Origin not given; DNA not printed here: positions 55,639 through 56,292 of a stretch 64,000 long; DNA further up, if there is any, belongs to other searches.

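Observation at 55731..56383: Strongly AT-rich insert with two small acidic ORFs between the ybhM-like genes and ybhN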

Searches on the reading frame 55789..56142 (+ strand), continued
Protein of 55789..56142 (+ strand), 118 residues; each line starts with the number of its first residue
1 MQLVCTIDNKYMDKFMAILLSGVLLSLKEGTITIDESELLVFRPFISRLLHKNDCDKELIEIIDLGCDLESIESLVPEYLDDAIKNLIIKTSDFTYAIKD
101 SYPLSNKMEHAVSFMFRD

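Call 46: find_encoding_contigs(protein=P0041, flank=10000, max_places=2)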
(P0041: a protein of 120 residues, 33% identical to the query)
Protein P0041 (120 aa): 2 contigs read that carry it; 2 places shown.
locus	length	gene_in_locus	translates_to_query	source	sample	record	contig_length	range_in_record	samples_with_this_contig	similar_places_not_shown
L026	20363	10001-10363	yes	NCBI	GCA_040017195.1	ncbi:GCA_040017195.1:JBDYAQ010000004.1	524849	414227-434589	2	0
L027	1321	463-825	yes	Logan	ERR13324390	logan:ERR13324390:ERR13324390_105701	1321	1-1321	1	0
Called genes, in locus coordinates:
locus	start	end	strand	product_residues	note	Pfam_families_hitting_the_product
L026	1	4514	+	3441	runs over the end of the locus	PF05860:TPS, PF05594:Fil_haemagg (weak), PF13332:Fil_haemagg_2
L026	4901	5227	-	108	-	-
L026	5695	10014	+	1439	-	PF13332:Fil_haemagg_2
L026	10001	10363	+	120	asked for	PF13108:DUF3969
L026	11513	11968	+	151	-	-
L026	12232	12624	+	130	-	PF13108:DUF3969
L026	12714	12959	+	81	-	-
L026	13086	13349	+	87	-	-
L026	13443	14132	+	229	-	-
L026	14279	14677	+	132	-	PF06983:3-dmu-9_3-mt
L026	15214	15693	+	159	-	PF02498:Bro-N (faint)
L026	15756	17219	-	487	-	PF27104:FimW_N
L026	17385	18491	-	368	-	PF01965:DJ-1_PfpI, PF12833:HTH_18, PF00165:HTH_AraC (weak)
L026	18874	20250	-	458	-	PF03315:SDH_beta, PF03313:SDH_alpha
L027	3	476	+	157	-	?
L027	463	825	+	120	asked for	PF13108:DUF3969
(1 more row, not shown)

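Call 47: find_encoding_contigs(protein=P0195, flank=10000, max_places=3)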
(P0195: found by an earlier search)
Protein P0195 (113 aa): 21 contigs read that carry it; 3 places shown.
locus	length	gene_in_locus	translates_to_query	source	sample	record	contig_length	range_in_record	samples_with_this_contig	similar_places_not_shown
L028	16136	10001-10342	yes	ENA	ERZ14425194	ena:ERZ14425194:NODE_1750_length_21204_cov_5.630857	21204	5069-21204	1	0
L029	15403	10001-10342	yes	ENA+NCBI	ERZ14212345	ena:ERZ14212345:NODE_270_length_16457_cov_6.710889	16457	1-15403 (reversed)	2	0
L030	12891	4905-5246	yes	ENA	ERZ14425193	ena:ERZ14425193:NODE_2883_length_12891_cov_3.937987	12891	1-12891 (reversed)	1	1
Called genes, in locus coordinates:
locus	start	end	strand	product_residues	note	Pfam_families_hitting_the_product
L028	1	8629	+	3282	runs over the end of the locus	-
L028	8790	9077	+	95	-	PF00872:Transposase_mut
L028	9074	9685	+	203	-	PF00872:Transposase_mut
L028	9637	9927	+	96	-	PF00872:Transposase_mut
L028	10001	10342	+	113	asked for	PF13108:DUF3969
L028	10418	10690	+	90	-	-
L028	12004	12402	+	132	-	-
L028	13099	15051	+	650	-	PF00270:DEAD (faint), PF13307:Helicase_C_2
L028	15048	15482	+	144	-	PF00239:Resolvase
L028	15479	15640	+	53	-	-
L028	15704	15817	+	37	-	-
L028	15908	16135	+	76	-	?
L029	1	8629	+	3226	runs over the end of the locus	?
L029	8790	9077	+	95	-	PF00872:Transposase_mut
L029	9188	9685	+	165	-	PF00872:Transposase_mut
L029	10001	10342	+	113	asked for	PF13108:DUF3969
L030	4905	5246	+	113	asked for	PF13108:DUF3969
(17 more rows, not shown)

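Call 49: predict_structure(alignment_id=A2)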
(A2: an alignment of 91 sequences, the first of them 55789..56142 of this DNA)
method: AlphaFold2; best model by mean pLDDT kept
length: 118 residues; sequences in the alignment: 91
mean_pLDDT: 93.1   pTM: 0.85
mean pLDDT of the five models: 93.1, 92.8, 92.3, 91.9, 91.4
residues with pLDDT >= 90: 99; 70-90: 12; 50-70: 7; < 50: 0
segments of 3 or more residues with pLDDT < 50: none
pLDDT, mean of each block of 10 residues (from residue 1): 91 95 98 97 96 96 98 98 98 94 66 89
secondary structure, 60 per line:
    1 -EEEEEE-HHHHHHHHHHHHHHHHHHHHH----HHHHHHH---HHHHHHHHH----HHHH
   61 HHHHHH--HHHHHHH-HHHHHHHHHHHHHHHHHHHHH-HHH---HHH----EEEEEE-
elements in order: E2-7 H9-29 H34-40 H44-52 H57-66 H69-75 H77-97 E112-117

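Call 71: search_dna_similar(query=window:55789-56142:+, collection=plasmids, mode=protein, max_evalue=0.001)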
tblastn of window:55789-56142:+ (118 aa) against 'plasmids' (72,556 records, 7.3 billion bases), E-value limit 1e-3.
Records with a match: 4; places in all: 5; records where one place covers at least 80% of the query: 4.
Best place of each record, by identity: <60% 4.
By first word of the organism name: Escherichia 3; Pseudomonas 1.
By predicted mobility (MOB-suite, as given by PLSDB): non-mobilizable 4.
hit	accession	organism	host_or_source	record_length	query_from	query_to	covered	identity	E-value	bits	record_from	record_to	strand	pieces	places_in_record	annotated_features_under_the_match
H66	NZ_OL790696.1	Escherichia coli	-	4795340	1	100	84%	41.4%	2e-9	85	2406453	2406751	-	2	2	none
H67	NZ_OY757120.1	Escherichia coli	broiler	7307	1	100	84%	41.4%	2e-9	85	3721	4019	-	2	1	DUF3969 family protein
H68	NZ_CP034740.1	Escherichia coli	-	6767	1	100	84%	41.4%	2e-9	85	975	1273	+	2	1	DUF3969 family protein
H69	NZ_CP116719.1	Pseudomonas aeruginosa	Homo sapiens,urine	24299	1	107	91%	36.4%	1e-11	67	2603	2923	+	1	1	DUF3969 family protein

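Call 86: get_annotated_region(hit=H68, flank=7000)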
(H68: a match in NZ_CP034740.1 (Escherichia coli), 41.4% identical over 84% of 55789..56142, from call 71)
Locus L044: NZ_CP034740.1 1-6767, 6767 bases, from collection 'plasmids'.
description: Escherichia coli strain L65 plasmid pL65-4, complete sequence
organism: Escherichia coli (NCBI taxid 562)
taxonomy: Bacteria; Pseudomonadota; Gammaproteobacteria; Enterobacterales; Enterobacteriaceae; Escherichia; Escherichia coli
host: -; source: -; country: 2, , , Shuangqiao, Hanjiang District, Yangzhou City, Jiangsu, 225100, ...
typing (MOB-suite, as given by PLSDB): non-mobilizable
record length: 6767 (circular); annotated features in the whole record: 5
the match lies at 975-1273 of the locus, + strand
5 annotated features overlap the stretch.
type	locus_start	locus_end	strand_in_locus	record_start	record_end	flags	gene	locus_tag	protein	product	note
CDS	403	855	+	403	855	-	-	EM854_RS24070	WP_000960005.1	hypothetical protein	-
CDS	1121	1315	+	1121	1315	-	-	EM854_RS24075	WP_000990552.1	DUF3969 family protein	-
CDS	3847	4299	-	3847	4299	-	-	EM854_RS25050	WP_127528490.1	hypothetical protein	-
CDS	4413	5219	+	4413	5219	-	-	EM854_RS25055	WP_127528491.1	RHS repeat-associated core domain-containing protein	-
CDS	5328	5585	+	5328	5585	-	-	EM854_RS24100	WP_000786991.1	hypothetical protein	-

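Call 87: get_annotated_region(hit=H69, flank=6000)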
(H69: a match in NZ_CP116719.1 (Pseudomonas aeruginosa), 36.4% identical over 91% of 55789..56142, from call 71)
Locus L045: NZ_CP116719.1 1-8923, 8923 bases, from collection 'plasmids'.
description: Pseudomonas aeruginosa strain 2858 plasmid unnamed1
organism: Pseudomonas aeruginosa (NCBI taxid 287)
taxonomy: Bacteria; Pseudomonadota; Gammaproteobacteria; Pseudomonadales; Pseudomonadaceae; Pseudomonas; Pseudomonas aeruginosa
host: -; source: Homo sapiens,urine; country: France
typing (MOB-suite, as given by PLSDB): non-mobilizable
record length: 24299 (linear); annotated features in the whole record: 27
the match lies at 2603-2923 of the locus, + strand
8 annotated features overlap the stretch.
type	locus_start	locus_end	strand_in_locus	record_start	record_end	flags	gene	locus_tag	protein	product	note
CDS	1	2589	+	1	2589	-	-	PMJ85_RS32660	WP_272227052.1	DUF637 domain-containing protein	-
CDS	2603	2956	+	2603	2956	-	-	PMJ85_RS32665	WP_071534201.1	DUF3969 family protein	-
CDS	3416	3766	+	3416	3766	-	-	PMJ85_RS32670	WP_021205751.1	DUF596 domain-containing protein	-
CDS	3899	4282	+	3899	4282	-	-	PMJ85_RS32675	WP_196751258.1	deaminase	GO:0002100 - tRNA wobble adenosine to inosine editing [Evidence IEA]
CDS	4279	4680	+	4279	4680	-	-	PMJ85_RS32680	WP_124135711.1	hypothetical protein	-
CDS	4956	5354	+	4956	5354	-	-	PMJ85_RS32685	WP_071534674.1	hypothetical protein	-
CDS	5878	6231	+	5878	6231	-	-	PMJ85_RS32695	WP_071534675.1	EndoU domain-containing protein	-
CDS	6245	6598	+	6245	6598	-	-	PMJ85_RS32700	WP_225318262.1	hypothetical protein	-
